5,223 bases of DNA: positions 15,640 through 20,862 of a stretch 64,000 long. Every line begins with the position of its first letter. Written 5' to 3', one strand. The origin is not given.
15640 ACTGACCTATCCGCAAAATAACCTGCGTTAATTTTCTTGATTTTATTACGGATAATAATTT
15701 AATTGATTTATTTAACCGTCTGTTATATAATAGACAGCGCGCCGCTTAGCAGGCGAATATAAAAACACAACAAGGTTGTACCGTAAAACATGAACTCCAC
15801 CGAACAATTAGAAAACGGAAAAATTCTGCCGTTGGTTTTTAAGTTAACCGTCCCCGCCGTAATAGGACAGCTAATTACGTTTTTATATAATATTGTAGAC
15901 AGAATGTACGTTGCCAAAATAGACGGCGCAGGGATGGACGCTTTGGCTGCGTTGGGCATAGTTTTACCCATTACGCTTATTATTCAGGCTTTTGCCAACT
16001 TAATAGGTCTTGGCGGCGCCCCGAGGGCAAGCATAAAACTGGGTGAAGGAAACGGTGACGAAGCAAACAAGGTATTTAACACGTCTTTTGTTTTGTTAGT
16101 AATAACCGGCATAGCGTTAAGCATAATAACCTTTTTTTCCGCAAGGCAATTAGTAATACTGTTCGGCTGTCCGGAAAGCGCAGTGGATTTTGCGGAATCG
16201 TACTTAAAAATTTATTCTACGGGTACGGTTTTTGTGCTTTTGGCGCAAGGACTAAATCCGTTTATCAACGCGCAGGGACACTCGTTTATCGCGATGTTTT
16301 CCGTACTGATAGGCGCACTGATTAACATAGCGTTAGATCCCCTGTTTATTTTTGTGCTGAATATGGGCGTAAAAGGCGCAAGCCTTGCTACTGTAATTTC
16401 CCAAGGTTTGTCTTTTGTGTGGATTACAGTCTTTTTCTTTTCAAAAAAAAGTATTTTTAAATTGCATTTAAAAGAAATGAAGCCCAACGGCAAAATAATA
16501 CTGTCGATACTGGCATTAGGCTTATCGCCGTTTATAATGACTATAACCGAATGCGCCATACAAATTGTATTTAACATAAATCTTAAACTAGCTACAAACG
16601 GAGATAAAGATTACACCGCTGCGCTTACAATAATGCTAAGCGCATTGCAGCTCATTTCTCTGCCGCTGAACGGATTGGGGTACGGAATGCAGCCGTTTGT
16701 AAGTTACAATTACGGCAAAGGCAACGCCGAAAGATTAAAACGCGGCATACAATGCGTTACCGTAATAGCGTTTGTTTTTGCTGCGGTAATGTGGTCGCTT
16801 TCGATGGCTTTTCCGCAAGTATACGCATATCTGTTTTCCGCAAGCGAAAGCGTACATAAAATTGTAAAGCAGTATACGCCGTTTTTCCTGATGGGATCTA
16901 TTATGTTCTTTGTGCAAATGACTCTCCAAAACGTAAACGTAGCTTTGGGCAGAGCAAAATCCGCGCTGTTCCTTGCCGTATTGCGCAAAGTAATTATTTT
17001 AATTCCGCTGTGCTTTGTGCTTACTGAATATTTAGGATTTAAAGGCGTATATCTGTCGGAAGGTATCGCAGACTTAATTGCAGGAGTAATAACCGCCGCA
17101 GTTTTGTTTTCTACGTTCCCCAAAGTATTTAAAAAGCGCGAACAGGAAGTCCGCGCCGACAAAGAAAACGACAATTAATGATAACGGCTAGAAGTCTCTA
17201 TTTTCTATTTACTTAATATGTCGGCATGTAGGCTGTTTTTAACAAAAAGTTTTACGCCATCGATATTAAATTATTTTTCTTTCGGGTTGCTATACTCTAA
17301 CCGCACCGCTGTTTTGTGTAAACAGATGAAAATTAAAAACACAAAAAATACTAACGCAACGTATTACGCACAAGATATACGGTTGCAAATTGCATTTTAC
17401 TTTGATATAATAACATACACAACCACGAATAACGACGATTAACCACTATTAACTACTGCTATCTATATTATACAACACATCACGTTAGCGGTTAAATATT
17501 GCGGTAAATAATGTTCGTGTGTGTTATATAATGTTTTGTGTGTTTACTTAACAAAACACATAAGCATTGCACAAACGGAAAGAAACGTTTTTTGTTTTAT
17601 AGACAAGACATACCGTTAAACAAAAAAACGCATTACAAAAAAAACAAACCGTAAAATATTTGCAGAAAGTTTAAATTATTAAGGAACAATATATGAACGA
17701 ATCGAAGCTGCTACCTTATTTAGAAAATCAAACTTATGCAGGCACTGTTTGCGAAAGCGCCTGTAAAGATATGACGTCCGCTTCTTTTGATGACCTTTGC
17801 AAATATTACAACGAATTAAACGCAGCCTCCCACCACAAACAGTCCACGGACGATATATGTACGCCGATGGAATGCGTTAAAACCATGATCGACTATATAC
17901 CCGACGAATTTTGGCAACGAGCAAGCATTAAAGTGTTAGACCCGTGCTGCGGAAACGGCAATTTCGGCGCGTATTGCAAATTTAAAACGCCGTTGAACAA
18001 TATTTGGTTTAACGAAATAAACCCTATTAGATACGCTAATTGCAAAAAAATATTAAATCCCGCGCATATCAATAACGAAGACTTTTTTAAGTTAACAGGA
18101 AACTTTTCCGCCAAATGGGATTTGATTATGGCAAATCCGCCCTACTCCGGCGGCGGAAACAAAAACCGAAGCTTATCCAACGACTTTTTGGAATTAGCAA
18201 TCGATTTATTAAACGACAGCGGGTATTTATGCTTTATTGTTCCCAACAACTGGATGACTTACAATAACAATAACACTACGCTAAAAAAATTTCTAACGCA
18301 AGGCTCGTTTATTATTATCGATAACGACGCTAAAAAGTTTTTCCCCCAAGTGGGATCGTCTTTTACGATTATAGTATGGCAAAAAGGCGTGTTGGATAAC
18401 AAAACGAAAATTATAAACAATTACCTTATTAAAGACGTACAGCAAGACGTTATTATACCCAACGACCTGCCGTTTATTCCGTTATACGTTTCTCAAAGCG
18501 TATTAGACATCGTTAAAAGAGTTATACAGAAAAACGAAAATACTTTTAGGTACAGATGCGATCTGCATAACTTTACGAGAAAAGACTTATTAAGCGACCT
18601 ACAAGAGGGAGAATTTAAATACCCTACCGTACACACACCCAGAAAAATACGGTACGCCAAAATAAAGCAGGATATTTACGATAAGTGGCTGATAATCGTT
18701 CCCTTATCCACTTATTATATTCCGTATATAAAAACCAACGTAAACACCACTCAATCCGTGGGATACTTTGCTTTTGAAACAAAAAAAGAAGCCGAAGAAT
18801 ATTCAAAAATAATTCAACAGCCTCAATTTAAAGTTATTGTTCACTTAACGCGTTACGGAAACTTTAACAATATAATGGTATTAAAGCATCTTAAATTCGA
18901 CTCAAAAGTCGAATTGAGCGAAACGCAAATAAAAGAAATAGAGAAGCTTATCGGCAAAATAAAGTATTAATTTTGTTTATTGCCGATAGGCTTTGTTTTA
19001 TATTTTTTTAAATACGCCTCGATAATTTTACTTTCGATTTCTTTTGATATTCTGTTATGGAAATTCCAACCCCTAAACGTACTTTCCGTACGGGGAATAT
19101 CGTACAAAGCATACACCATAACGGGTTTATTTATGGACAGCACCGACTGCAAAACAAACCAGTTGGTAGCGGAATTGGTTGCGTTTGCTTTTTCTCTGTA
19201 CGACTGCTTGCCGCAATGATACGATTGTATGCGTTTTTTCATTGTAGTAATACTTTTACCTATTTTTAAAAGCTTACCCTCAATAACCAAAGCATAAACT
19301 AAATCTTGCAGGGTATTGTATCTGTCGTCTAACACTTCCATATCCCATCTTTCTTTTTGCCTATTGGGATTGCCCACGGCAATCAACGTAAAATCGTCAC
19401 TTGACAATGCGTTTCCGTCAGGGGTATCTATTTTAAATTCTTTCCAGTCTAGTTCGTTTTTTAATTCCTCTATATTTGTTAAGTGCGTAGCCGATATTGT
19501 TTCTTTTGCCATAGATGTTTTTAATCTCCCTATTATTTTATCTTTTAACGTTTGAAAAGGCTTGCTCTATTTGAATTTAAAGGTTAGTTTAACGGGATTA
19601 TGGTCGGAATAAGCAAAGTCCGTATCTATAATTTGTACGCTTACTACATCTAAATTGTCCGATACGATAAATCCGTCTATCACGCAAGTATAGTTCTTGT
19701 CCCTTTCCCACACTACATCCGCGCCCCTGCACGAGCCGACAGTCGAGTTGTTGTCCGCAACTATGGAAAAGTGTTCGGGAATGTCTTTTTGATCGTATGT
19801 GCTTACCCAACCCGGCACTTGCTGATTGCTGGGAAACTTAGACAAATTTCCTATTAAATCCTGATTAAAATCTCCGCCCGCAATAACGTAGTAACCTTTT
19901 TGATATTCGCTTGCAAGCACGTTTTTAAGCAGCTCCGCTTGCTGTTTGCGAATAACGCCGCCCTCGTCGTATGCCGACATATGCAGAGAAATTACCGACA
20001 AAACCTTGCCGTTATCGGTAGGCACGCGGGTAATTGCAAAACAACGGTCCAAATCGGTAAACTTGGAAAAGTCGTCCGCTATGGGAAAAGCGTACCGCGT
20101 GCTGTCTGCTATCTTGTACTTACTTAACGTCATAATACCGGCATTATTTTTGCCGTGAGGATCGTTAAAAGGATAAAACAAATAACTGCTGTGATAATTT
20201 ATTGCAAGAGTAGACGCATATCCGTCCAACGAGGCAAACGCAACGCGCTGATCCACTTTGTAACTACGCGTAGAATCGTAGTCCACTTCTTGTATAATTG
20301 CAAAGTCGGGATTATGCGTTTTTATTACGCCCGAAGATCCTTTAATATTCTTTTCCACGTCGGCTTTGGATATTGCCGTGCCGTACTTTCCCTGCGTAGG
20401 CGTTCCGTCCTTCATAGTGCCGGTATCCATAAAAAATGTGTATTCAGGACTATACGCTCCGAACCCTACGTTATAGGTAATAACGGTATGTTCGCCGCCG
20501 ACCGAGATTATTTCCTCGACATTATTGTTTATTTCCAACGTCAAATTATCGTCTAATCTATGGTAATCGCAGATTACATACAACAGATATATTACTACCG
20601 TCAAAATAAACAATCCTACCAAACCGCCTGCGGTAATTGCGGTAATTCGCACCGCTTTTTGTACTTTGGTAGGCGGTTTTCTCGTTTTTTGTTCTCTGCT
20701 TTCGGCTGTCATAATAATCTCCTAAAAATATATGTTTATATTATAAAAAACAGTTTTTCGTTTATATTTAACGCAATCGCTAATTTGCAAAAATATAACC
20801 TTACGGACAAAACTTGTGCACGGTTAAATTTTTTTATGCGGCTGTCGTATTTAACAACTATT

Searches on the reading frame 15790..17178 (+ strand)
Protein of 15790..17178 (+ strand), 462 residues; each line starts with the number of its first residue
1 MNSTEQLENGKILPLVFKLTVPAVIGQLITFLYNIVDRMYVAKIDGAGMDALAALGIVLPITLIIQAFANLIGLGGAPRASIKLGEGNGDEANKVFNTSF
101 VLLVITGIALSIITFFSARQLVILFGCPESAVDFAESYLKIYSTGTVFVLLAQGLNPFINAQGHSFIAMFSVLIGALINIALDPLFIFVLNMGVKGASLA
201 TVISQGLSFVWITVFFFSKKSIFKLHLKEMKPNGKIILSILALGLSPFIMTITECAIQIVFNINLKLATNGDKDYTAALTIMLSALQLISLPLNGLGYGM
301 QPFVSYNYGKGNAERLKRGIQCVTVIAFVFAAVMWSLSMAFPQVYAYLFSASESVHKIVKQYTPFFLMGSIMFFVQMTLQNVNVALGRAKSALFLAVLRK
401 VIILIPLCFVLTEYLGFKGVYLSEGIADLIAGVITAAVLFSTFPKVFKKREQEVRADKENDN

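Call 70: search_protein_families(library=pfam, proteins=[window:15790-17178:+], max_evalue=0.00001)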
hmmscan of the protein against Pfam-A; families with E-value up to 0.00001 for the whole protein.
window:15790-17178:+ (462 aa): 1 family
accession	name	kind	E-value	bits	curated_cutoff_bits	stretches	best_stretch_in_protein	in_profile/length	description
PF01554.23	MatE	-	5e-44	150.3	24.9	2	22-185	1-161/161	MatE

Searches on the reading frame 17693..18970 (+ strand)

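Call 70: search_protein_families(library=pfam, proteins=[window:17693-18970:+], max_evalue=0.00001)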
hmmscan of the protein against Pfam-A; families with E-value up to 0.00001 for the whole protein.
window:17693-18970:+ (425 aa): 3 families
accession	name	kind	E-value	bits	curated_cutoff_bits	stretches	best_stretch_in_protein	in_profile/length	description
PF07669.17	Eco57I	-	1.2e-11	45.4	25.3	1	95-209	22-163/171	Eco57I restriction-modification methylase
PF05175.20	MTS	-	2.5e-10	40.7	23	1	75-200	29-153/170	Methyltransferase small domain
PF02384.22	N6_Mtase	-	5.3e-08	33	20.4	1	44-240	17-241/311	N-6 DNA Methylase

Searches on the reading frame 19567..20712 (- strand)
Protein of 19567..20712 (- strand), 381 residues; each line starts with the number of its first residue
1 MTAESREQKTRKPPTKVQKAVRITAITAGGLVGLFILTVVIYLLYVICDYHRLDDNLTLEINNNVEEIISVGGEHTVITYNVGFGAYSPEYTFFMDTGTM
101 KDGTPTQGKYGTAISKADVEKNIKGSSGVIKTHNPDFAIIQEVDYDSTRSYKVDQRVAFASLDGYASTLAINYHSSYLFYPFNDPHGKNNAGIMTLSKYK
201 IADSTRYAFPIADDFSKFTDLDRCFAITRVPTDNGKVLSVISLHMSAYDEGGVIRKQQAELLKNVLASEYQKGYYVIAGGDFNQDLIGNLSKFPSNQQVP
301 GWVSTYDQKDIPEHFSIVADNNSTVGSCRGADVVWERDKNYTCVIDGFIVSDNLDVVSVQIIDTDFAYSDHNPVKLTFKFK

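Call 71: search_protein_families(library=pfam, proteins=[window:19567-20712:-], max_evalue=0.00001)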
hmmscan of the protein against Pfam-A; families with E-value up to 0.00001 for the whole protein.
window:19567-20712:- (381 aa): 1 family
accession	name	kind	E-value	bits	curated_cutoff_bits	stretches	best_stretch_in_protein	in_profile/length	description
PF03372.29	Exo_endo_phos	-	1.9e-11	44.6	24.5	1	79-371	2-225/225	Endonuclease/Exonuclease/phosphatase family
